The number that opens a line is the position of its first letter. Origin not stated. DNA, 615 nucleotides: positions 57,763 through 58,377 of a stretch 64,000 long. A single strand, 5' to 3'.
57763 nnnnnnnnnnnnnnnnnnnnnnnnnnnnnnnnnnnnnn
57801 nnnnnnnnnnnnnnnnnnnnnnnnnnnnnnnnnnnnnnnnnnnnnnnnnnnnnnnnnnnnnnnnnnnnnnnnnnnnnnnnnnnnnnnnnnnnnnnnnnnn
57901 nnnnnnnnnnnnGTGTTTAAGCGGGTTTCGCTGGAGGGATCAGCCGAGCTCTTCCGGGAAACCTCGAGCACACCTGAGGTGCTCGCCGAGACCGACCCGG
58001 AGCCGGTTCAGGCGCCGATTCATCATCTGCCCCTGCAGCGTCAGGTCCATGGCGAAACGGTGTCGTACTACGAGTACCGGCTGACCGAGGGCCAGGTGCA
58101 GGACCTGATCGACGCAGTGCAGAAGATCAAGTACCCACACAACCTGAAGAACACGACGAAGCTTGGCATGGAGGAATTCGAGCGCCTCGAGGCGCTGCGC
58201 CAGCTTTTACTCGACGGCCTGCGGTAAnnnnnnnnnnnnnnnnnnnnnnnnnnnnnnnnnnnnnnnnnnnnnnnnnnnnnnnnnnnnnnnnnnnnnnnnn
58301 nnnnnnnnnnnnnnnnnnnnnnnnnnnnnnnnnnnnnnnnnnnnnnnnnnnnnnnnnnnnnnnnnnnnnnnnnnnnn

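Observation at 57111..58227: Orphan ParA/MinD-type ATPase with a translationally coupled small acidic partner and no ParB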

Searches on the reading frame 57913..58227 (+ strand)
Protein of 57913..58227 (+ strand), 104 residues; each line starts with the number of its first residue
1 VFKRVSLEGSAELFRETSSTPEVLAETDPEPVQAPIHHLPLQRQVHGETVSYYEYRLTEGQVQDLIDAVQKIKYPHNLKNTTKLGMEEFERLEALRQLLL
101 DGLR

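Call 3: search_protein_families(library=pfam, proteins=[window:57913-58227:+], max_evalue=0.1)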
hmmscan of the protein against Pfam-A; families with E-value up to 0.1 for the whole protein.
window:57913-58227:+ (104 aa): 1 family
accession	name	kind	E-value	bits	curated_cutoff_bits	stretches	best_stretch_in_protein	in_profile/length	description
PF20083.4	DUF6477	-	0.032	14.7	25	1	63-99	2-38/97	Family of unknown function (DUF6477)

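Call 4: search_protein_families(library=ncbifam, proteins=[window:57913-58227:+], max_evalue=0.1)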
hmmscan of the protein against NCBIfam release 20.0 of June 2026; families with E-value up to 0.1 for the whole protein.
window:57913-58227:+ (104 aa): 0 families

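Call 5: find_homologous_proteins(query=window:57913-58227:+, max_evalue=0.001)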
Query window:57913-58227:+ (104 aa): 150 proteins with E <= 0.001 among 158 candidates; the best 120 are listed.
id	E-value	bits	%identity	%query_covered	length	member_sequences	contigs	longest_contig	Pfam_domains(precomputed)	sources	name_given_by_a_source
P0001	2.7e-56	206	92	100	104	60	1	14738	-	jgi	jgi:hypothetical protein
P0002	3.6e-56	205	97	100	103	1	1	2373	-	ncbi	-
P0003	5.3e-56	205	92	100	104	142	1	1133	-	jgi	jgi:hypothetical protein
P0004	5.5e-56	205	92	100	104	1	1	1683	-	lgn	-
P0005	5.7e-56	205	94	100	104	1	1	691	-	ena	-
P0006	2.8e-55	202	92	100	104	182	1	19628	-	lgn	-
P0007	9.1e-55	201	91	100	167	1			-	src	-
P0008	1.2e-53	197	89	100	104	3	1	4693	-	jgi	jgi:hypothetical protein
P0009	3.8e-53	196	87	100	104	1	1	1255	-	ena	-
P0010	2.3e-52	193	88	100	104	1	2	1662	-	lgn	-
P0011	2.8e-52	193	92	100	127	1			-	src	-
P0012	7.8e-52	191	86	100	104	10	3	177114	-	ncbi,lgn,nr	ncbi:MAG TPA: hypothetical protein VGR77_02180 [Candidatus Dormibacteraeota bacterium]|nr:hypothetic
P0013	9.6e-52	191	86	100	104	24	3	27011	-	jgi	-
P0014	1.4e-51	190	87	100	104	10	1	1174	-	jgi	-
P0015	1.8e-51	190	88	100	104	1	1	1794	-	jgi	jgi:hypothetical protein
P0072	6.2e-36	140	73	100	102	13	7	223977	-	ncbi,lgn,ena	ncbi:MAG TPA: hypothetical protein VIO62_07965 [Candidatus Dormibacteraeota bacterium]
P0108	2.6e-32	129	61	100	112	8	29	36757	-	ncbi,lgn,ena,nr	ncbi:MAG: hypothetical protein E6I56_03670 [Chloroflexi bacterium]|nr:MAG: hypothetical protein E6I5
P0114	2.0e-31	126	66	100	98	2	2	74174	-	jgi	jgi:hypothetical protein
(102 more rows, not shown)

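Call 10: search_solved_structures(query=A1, max_evalue=10, show_alignments=3)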
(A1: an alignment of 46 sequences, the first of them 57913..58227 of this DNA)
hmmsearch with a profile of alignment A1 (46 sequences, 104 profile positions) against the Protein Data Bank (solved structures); distinct sequences matched with E-value up to 10: 0.

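Call 11: find_encoding_contigs(protein=P0072, flank=6000, max_places=3)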
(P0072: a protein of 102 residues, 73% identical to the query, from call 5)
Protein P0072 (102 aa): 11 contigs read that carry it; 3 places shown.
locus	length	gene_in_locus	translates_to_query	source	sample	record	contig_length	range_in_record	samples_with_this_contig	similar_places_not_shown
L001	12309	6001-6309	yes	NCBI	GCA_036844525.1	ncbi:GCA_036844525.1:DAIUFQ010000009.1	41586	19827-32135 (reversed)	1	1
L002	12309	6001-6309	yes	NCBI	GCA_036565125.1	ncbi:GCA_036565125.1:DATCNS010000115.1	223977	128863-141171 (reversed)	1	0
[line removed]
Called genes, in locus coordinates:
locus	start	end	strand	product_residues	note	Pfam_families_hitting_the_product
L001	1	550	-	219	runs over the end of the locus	PF00561:Abhydrolase_1, PF12697:Abhydrolase_6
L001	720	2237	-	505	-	PF00171:Aldedh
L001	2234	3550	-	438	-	PF00202:Aminotran_3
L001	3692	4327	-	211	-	PF02674:Colicin_V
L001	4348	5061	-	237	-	-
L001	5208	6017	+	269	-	PF00142:Fer4_NifH, PF01656:CbiA, PF02374:ArsA_ATPase, PF06564:CBP_BcsQ, PF09140:MipZ, PF10609:ParA, PF13614:AAA_31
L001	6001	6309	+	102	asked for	-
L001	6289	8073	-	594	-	PF00664:ABC_membrane, PF00005:ABC_tran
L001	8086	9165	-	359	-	PF01208:URO-D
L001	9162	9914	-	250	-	PF06778:Chlor_dismutase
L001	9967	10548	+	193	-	PF00753:Lactamase_B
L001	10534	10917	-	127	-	PF04229:GrpB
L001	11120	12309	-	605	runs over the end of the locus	PF00501:AMP-binding, PF23562:AMP-binding_C_3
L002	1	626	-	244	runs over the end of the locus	PF00561:Abhydrolase_1, PF12146:Hydrolase_4 (faint), PF12697:Abhydrolase_6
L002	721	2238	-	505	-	PF00171:Aldedh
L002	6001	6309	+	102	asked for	-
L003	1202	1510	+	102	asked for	-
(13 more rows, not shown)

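Call 12: find_encoding_contigs(protein=P0114, flank=6000, max_places=3)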
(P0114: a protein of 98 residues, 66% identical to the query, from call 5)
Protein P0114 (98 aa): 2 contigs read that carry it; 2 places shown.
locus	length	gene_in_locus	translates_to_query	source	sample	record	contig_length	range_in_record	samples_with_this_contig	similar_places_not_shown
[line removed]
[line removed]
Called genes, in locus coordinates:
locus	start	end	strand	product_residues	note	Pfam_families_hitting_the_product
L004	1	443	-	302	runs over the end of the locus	PF00491:Arginase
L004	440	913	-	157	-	PF00561:Abhydrolase_1 (weak)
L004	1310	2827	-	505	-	PF00171:Aldedh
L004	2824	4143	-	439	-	PF00202:Aminotran_3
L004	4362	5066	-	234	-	-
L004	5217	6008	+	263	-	PF00142:Fer4_NifH, PF01656:CbiA, PF02374:ArsA_ATPase (weak), PF06564:CBP_BcsQ, PF09140:MipZ (weak), PF10609:ParA, PF13614:AAA_31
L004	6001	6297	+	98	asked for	-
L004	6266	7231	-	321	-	PF00762:Ferrochelatase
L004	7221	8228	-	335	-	PF01208:URO-D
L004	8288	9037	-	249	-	PF06778:Chlor_dismutase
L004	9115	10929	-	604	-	PF00501:AMP-binding, PF23562:AMP-binding_C_3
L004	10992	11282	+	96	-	PF04456:DUF503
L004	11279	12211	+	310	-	PF08713:DNA_alkylation (faint), PF02985:HEAT (faint), PF13513:HEAT_EZ (faint), PF13646:HEAT_2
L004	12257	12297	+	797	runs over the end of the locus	PF00270:DEAD, PF04851:ResIII, PF22527:DEXQc_Suv3, PF00271:Helicase_C (weak), PF21408:MTR4-like_stalk (weak), PF08148:DSHCT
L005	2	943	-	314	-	?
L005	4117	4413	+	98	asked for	-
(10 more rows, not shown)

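Call 13: find_encoding_contigs(protein=P0108, flank=6000, max_places=3)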
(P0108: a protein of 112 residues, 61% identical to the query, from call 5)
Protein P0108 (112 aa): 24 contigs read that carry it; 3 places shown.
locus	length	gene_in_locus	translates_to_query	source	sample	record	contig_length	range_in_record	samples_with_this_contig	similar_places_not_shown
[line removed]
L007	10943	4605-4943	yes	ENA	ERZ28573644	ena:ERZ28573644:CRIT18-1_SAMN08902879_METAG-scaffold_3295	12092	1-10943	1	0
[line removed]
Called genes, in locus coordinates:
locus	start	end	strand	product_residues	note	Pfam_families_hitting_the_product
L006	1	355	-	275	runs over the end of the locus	PF00491:Arginase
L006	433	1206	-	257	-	PF00561:Abhydrolase_1, PF12146:Hydrolase_4, PF12697:Abhydrolase_6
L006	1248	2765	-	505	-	PF00171:Aldedh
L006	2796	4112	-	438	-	PF00202:Aminotran_3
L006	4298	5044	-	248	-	-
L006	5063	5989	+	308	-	PF00142:Fer4_NifH, PF02374:ArsA_ATPase, PF06564:CBP_BcsQ, PF09140:MipZ, PF10609:ParA, PF13614:AAA_31, PF01656:CbiA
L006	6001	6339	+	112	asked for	-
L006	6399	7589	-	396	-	PF02720:DUF222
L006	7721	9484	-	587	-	PF00664:ABC_membrane, PF00005:ABC_tran, PF02463:SMC_N (faint)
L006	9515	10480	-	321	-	PF00762:Ferrochelatase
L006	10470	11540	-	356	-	PF01208:URO-D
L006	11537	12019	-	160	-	?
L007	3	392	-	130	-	?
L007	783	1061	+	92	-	-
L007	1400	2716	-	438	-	PF00202:Aminotran_3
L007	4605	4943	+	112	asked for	-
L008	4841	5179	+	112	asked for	-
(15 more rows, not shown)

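Call 14: predict_structure(alignment_id=A1)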
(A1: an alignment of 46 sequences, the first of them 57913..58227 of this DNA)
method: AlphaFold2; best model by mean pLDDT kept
length: 104 residues; sequences in the alignment: 46
mean_pLDDT: 68.9   pTM: 0.44
mean pLDDT of the five models: 68.9, 67.5, 64.3, 62.5, 61.1
residues with pLDDT >= 90: 3; 70-90: 50; 50-70: 34; < 50: 17
segments of 3 or more residues with pLDDT < 50: 1-3, 15-21
pLDDT, mean of each block of 10 residues (from residue 1): 47 48 51 61 71 79 88 71 79 89 81
secondary structure, 60 per line:
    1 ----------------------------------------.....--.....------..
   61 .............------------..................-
elements in order: E41-45 E48-52 H59-73 H86-103

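Call 17: search_protein_representatives(alignment_id=A1)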
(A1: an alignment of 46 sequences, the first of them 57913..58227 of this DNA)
Query: 46 sequences, 104 profile positions. Proteins with E-value up to 0.001 (for the whole library): 43; up to 1e-10: 22; up to 1e-30: 3. The best 43 are listed.
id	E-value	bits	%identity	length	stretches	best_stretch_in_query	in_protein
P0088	1.1e-47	177.1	-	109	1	1-104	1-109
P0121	7.4e-39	148.8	-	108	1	2-104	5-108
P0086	4.0e-32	127.1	-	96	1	32-104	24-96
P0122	1.6e-28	115.5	-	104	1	1-104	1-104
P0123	1.0e-26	109.7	-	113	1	1-77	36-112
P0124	1.9e-25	105.7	-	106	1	1-103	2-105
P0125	4.7e-17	78.7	-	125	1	2-103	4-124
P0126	7.2e-17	78.1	-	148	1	2-103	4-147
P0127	9.6e-17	77.7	-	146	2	19-103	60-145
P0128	1.4e-16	77.2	-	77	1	23-77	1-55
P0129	1.7e-16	76.9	-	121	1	2-103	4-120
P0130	1.0e-15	74.4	-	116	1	2-103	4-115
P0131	6.9e-15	71.7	-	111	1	3-103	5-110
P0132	1.0e-14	71.2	-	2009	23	16-53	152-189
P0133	1.7e-14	70.5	-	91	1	39-103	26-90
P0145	3.8e-09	53.3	-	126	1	2-102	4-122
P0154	8.7e-07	45.7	-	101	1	3-101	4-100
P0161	6.7e-04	36.4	-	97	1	2-97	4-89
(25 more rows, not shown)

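Call 20: find_encoding_contigs(protein=P0126, flank=6000, max_places=3)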
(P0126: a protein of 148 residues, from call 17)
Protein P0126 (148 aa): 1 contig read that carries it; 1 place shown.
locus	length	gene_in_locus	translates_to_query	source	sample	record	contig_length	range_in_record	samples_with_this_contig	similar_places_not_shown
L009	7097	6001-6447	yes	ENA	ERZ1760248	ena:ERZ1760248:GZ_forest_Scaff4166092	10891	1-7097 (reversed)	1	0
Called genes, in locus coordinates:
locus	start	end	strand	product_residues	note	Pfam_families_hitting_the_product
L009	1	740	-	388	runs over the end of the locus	PF01266:DAO, PF07992:Pyr_redox_2 (faint), PF13738:Pyr_redox_3 (faint)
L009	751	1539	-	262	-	PF19420:DDAH_eukar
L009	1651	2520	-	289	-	PF00561:Abhydrolase_1, PF00975:Thioesterase (weak), PF12146:Hydrolase_4 (weak), PF12697:Abhydrolase_6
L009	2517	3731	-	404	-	PF02771:Acyl-CoA_dh_N, PF02770:Acyl-CoA_dh_M, PF00441:Acyl-CoA_dh_1, PF08028:Acyl-CoA_dh_2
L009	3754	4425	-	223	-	-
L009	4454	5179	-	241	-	-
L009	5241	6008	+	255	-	PF00142:Fer4_NifH (weak), PF01656:CbiA, PF02374:ArsA_ATPase (weak), PF06564:CBP_BcsQ, PF09140:MipZ, PF10609:ParA, PF13614:AAA_31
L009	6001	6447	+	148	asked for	-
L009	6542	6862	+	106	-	-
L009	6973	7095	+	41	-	?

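Call 21: find_encoding_contigs(protein=P0145, flank=6000, max_places=3)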
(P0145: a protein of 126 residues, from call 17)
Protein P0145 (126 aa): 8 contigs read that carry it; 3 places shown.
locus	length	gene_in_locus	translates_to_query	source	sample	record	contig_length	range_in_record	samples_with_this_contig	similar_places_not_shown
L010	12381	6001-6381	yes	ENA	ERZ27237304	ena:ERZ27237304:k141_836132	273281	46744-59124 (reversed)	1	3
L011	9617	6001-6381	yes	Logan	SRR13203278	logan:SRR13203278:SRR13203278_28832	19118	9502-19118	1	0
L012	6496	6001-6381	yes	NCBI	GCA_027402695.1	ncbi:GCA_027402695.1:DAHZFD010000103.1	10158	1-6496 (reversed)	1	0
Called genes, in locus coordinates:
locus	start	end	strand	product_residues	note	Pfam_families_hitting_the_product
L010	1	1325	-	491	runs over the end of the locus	PF00206:Lyase_1 (weak)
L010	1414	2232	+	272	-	PF00702:Hydrolase (weak), PF05116:S6PP (faint), PF08282:Hydrolase_3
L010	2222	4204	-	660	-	PF19291:TREH_N, PF00723:Glyco_hydro_15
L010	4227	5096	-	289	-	PF13424:TPR_12 (weak), PF13432:TPR_16 (weak), PF14559:TPR_19 (faint), PF00515:TPR_1, PF07719:TPR_2, PF13428:TPR_14 (weak), PF13414:TPR_11 (weak), PF13432:TPR_16 (weak)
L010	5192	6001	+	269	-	PF00142:Fer4_NifH (weak), PF01656:CbiA, PF02374:ArsA_ATPase (faint), PF06564:CBP_BcsQ, PF09140:MipZ, PF10609:ParA, PF13614:AAA_31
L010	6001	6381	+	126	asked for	-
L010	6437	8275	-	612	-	PF00501:AMP-binding, PF23562:AMP-binding_C_3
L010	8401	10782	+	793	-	PF00270:DEAD, PF04851:ResIII, PF22527:DEXQc_Suv3, PF00271:Helicase_C (weak), PF08148:DSHCT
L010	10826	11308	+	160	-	-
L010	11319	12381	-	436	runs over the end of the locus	PF03734:YkuD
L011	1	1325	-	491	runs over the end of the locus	PF00206:Lyase_1 (weak)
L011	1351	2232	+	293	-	PF00702:Hydrolase (weak), PF05116:S6PP (faint), PF08282:Hydrolase_3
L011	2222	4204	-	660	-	PF19291:TREH_N, PF00723:Glyco_hydro_15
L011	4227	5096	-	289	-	PF13424:TPR_12 (weak), PF13432:TPR_16 (weak), PF14559:TPR_19 (faint), PF00515:TPR_1, PF07719:TPR_2, PF13428:TPR_14 (weak), PF13414:TPR_11 (weak), PF13432:TPR_16 (weak)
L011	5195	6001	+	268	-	PF00142:Fer4_NifH (weak), PF01656:CbiA, PF02374:ArsA_ATPase (weak), PF06564:CBP_BcsQ, PF09140:MipZ, PF10609:ParA, PF13614:AAA_31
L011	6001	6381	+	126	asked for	-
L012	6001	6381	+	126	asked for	-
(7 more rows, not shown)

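Call 22: find_encoding_contigs(protein=P0154, flank=6000, max_places=3)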
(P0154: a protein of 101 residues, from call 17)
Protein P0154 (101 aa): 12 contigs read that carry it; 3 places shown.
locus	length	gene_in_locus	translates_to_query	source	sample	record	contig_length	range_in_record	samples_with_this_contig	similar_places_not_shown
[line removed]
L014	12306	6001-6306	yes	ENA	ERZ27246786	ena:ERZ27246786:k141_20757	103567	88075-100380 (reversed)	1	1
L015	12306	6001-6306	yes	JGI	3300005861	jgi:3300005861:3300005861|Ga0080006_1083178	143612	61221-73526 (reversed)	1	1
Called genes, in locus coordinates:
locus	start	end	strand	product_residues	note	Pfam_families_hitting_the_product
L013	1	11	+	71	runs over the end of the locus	-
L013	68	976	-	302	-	PF00491:Arginase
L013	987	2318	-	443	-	PF07690:MFS_1, PF13347:MFS_2, PF07690:MFS_1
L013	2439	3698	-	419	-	PF00202:Aminotran_3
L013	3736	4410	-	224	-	PF02674:Colicin_V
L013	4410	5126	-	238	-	-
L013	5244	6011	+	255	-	PF00142:Fer4_NifH, PF01656:CbiA, PF02374:ArsA_ATPase (faint), PF06564:CBP_BcsQ, PF09140:MipZ, PF10609:ParA, PF13614:AAA_31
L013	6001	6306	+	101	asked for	-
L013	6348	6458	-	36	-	-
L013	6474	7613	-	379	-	PF00557:Peptidase_M24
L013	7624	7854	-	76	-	-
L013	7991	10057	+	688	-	PF00009:GTP_EFTU, PF22042:EF-G_D2, PF03144:GTP_EFTU_D2, PF14492:EFG_III, PF03764:EFG_IV, PF00679:EFG_C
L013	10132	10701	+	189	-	-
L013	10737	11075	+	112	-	-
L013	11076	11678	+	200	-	PF02811:PHP, PF13263:PHP_C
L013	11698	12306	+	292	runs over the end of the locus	PF00294:PfkB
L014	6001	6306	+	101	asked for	-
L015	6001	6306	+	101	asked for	-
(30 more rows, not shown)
